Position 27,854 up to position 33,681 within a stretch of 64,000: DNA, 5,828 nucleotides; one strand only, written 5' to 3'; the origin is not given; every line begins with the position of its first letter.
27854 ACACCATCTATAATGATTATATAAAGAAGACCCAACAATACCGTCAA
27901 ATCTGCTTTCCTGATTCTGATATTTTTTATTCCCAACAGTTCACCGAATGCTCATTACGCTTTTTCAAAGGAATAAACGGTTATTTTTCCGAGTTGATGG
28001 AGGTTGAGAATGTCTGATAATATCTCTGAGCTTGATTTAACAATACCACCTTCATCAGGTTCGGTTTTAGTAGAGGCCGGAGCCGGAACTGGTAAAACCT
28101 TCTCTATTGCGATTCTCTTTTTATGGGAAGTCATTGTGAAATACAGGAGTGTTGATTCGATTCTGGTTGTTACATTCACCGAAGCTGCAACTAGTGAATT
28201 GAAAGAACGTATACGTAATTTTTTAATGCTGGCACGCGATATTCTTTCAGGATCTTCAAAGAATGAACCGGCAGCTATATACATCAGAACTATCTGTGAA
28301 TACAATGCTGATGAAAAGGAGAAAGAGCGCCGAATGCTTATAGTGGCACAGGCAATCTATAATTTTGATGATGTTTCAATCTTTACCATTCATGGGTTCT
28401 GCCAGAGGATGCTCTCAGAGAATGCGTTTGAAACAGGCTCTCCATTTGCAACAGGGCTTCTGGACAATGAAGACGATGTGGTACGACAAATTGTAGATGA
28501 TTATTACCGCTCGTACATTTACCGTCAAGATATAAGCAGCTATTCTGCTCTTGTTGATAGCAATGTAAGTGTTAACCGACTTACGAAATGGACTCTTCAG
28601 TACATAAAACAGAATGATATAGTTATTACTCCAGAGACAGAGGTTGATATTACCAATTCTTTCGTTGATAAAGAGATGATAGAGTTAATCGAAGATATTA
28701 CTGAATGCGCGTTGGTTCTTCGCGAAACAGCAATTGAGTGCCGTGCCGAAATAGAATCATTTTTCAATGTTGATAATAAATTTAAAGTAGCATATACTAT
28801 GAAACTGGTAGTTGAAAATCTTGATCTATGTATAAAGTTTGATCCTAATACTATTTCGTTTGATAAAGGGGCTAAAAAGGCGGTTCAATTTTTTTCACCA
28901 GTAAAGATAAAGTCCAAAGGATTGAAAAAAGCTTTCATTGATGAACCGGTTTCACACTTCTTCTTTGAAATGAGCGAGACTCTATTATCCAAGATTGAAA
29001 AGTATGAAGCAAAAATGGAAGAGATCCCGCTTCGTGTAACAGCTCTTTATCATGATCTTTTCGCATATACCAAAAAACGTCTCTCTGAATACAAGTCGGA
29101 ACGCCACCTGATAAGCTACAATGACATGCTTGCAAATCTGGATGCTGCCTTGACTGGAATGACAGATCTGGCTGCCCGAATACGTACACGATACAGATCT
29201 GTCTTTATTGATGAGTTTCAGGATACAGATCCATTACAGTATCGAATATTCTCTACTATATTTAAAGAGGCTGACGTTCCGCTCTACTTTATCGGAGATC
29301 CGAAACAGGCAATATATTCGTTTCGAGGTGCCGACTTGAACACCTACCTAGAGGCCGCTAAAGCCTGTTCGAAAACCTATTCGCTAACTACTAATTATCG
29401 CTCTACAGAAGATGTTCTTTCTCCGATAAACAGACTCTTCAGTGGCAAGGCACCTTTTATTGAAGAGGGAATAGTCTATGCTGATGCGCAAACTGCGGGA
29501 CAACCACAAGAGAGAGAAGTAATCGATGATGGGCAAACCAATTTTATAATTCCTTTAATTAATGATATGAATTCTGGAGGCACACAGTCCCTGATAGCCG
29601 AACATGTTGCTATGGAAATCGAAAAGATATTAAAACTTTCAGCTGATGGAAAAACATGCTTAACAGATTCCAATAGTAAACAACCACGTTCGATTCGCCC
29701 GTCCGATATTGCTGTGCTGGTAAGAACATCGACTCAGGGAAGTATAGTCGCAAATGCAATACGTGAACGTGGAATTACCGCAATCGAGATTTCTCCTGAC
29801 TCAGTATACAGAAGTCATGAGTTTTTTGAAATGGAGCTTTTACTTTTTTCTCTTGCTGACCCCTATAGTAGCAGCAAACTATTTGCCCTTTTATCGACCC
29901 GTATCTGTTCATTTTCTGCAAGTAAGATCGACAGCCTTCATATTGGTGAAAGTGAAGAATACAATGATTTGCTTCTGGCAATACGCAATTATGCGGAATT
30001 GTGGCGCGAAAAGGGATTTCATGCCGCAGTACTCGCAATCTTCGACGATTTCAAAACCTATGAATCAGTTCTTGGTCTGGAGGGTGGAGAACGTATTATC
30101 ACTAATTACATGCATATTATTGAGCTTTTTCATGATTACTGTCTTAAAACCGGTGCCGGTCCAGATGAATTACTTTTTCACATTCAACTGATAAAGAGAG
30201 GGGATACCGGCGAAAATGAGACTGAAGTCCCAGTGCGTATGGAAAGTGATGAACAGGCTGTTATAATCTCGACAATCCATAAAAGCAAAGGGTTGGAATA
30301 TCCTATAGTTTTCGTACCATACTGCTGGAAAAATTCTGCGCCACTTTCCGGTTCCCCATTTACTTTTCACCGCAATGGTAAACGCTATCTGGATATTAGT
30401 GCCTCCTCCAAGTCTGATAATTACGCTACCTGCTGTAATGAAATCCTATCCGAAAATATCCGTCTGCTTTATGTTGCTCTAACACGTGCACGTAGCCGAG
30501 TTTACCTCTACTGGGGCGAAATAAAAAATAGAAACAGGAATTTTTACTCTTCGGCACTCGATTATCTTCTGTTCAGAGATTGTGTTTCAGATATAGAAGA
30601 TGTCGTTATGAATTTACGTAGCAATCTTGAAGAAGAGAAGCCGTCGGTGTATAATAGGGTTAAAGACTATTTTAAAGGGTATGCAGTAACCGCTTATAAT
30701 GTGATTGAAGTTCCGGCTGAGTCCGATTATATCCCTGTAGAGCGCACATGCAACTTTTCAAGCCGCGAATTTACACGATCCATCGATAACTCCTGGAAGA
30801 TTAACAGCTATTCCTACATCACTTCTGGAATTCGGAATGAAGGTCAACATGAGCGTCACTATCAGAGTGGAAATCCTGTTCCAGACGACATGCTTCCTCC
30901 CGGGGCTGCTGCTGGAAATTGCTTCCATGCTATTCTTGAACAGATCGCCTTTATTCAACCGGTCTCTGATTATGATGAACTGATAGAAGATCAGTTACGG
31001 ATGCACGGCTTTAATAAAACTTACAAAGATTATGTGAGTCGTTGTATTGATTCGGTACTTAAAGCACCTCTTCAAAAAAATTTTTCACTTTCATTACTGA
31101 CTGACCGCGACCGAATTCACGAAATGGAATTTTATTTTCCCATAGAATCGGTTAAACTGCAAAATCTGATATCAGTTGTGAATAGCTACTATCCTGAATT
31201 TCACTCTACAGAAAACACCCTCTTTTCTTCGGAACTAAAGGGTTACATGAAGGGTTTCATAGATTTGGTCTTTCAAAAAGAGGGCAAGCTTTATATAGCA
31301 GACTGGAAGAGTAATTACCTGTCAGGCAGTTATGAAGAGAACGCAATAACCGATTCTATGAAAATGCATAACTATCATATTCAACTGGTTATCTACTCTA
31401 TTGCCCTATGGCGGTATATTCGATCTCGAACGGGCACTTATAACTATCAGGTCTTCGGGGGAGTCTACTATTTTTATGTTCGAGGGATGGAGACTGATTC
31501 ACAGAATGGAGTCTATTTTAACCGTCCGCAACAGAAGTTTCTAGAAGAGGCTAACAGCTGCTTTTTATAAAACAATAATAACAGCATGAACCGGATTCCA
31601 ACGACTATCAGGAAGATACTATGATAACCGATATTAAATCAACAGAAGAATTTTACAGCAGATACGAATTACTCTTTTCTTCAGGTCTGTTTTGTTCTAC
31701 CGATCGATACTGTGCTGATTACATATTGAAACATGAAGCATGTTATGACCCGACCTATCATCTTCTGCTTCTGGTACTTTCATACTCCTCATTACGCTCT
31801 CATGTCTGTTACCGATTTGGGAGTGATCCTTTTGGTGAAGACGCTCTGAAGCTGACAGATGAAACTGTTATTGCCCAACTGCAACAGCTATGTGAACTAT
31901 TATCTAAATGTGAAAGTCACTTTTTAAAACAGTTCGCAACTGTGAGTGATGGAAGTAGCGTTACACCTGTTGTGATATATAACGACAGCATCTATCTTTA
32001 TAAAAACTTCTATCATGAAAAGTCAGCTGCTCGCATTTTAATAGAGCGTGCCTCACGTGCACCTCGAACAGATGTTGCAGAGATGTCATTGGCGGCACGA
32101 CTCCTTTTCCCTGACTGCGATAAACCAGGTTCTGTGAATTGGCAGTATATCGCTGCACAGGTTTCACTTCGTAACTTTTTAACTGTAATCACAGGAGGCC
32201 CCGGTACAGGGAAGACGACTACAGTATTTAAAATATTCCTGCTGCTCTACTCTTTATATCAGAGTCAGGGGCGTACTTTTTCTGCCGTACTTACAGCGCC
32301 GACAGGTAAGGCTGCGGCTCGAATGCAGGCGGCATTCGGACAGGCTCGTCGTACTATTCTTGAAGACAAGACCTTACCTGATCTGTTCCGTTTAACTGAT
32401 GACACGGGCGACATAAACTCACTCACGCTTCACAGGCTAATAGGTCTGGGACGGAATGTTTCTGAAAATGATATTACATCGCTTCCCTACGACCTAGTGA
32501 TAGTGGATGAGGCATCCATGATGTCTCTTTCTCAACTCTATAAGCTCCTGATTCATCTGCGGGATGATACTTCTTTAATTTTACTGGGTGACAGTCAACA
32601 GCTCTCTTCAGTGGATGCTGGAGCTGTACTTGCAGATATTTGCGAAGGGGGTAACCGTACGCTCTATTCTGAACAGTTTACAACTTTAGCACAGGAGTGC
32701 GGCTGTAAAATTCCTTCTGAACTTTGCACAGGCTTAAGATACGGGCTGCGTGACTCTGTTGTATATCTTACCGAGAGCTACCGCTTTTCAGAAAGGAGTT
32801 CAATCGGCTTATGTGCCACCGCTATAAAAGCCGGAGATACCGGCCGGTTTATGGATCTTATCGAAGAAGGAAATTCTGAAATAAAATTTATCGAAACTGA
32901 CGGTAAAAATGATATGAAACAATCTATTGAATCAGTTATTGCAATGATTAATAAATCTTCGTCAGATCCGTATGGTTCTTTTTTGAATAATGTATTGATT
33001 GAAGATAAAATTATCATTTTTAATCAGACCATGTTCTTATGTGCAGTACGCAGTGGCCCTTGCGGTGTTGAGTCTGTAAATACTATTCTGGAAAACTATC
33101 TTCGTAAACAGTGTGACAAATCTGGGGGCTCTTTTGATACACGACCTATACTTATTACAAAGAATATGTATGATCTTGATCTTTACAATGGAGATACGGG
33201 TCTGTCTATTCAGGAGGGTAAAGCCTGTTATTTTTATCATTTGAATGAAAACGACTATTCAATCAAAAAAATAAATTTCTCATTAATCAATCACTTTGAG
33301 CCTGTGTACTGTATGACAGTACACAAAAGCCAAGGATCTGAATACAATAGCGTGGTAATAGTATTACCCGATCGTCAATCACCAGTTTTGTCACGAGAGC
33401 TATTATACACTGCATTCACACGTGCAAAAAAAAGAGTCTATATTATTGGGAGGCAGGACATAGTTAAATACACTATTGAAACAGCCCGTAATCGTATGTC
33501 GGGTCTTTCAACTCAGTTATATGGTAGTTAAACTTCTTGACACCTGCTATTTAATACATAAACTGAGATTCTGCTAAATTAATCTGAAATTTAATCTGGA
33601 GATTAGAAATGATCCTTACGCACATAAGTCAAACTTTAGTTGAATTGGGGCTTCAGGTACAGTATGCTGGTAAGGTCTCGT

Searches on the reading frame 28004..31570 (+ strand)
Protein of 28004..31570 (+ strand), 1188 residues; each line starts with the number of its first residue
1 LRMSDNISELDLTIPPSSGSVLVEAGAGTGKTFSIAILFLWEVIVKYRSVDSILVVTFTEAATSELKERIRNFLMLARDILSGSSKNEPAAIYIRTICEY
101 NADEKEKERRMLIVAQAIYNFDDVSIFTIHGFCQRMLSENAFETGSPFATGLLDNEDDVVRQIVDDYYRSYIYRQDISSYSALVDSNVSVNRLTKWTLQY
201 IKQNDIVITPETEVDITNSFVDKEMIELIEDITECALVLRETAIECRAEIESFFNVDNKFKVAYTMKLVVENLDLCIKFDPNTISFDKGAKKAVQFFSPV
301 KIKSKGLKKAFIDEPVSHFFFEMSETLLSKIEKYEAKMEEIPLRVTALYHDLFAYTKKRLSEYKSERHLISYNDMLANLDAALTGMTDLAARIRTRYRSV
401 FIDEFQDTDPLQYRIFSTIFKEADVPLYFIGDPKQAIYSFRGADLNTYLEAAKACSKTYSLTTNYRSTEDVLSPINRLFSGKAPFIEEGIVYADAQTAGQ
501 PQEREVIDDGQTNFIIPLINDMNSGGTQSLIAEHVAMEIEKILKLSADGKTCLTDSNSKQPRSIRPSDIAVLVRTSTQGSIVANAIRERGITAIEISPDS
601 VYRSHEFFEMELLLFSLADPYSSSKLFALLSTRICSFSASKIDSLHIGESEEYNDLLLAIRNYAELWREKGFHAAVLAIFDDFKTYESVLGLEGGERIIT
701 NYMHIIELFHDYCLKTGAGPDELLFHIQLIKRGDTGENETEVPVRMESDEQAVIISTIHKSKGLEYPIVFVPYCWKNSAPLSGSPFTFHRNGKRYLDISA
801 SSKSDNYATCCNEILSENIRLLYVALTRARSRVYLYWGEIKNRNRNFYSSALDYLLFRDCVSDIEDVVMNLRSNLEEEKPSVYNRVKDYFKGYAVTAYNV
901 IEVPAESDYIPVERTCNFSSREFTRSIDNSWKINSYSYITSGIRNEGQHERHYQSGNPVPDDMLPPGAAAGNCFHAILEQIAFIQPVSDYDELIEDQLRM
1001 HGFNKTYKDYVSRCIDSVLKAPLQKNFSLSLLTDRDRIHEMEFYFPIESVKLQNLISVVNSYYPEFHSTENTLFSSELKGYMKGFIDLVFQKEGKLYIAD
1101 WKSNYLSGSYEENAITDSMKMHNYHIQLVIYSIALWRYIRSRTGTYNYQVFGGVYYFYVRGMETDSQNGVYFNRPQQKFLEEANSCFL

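Call 8: search_protein_families(library=pfam, proteins=[window:28004-31570:+], max_evalue=0.01)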
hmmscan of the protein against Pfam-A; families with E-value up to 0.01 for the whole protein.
window:28004-31570:+ (1188 aa): 7 families
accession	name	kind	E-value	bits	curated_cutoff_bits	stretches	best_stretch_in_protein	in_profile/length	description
PF00580.27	UvrD-helicase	-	2.7e-52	178.6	23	1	17-454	12-269/271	UvrD/REP helicase N-terminal domain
PF13361.12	UvrD_C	-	3.7e-23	82.9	25.6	2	748-837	282-347/350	UvrD-like helicase C-terminal domain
PF13245.12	AAA_19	-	1.3e-15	58.2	25.1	2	20-75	13-66/134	AAA domain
PF13538.12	UvrD_C_2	-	1.7e-11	44.2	27.4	2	754-776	3-27/52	UvrD-like helicase C-terminal domain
PF12705.13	PDDEXK_1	-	3e-07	31.1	22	1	965-1165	33-195/247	PD-(D/E)XK nuclease superfamily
PF13604.12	AAA_30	-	0.00026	21.2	27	0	388-470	81-159/191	AAA domain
PF01443.25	Viral_helicase1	-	0.0047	17.2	21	0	814-836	205-227/228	Viral superfamily 1 RNA helicase core domain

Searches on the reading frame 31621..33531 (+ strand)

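Call 8: search_protein_families(library=pfam, proteins=[window:31621-33531:+], max_evalue=0.01)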
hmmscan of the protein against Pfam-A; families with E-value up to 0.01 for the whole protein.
window:31621-33531:+ (636 aa): 12 families
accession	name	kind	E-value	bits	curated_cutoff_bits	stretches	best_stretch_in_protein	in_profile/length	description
PF13604.12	AAA_30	-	1.8e-25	90.2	27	1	181-346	14-146/191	AAA domain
PF13245.12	AAA_19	-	3.1e-25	89.3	25.1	1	178-331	4-132/134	AAA domain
PF13538.12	UvrD_C_2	-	2.1e-18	66.3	27.4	1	562-609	2-52/52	UvrD-like helicase C-terminal domain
PF01443.25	Viral_helicase1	-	1.4e-14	54.9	21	1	561-609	178-227/228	Viral superfamily 1 RNA helicase core domain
PF13086.12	AAA_11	-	5.9e-09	36.5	27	2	187-212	19-44/257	AAA domain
PF13361.12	UvrD_C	-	1.1e-05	25.5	25.6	1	556-609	283-346/350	UvrD-like helicase C-terminal domain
PF13401.12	AAA_22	-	8.8e-05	23.3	27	1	187-325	7-124/130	AAA domain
PF05127.21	NAT10_TcmA_helicase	-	9.7e-05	22.7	22.7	1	189-311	1-111/176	RNA cytidine acetyltransferase NAT10/TcmA, helicase domain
PF21185.3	RecD_N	-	0.00016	22.4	22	1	22-125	3-103/103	RecBCD enzyme subunit RecD, N-terminal domain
PF09848.15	SLFN-g3_helicase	-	0.00025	20.9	24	1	188-334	4-133/354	Schlafen group 3, DNA/RNA helicase domain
PF00580.27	UvrD-helicase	-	0.00032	20.9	23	1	188-272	16-84/271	UvrD/REP helicase N-terminal domain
PF18335.7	SH3_13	-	0.001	19.3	41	1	499-528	20-50/65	ATP-dependent RecD-like DNA helicase SH3 domain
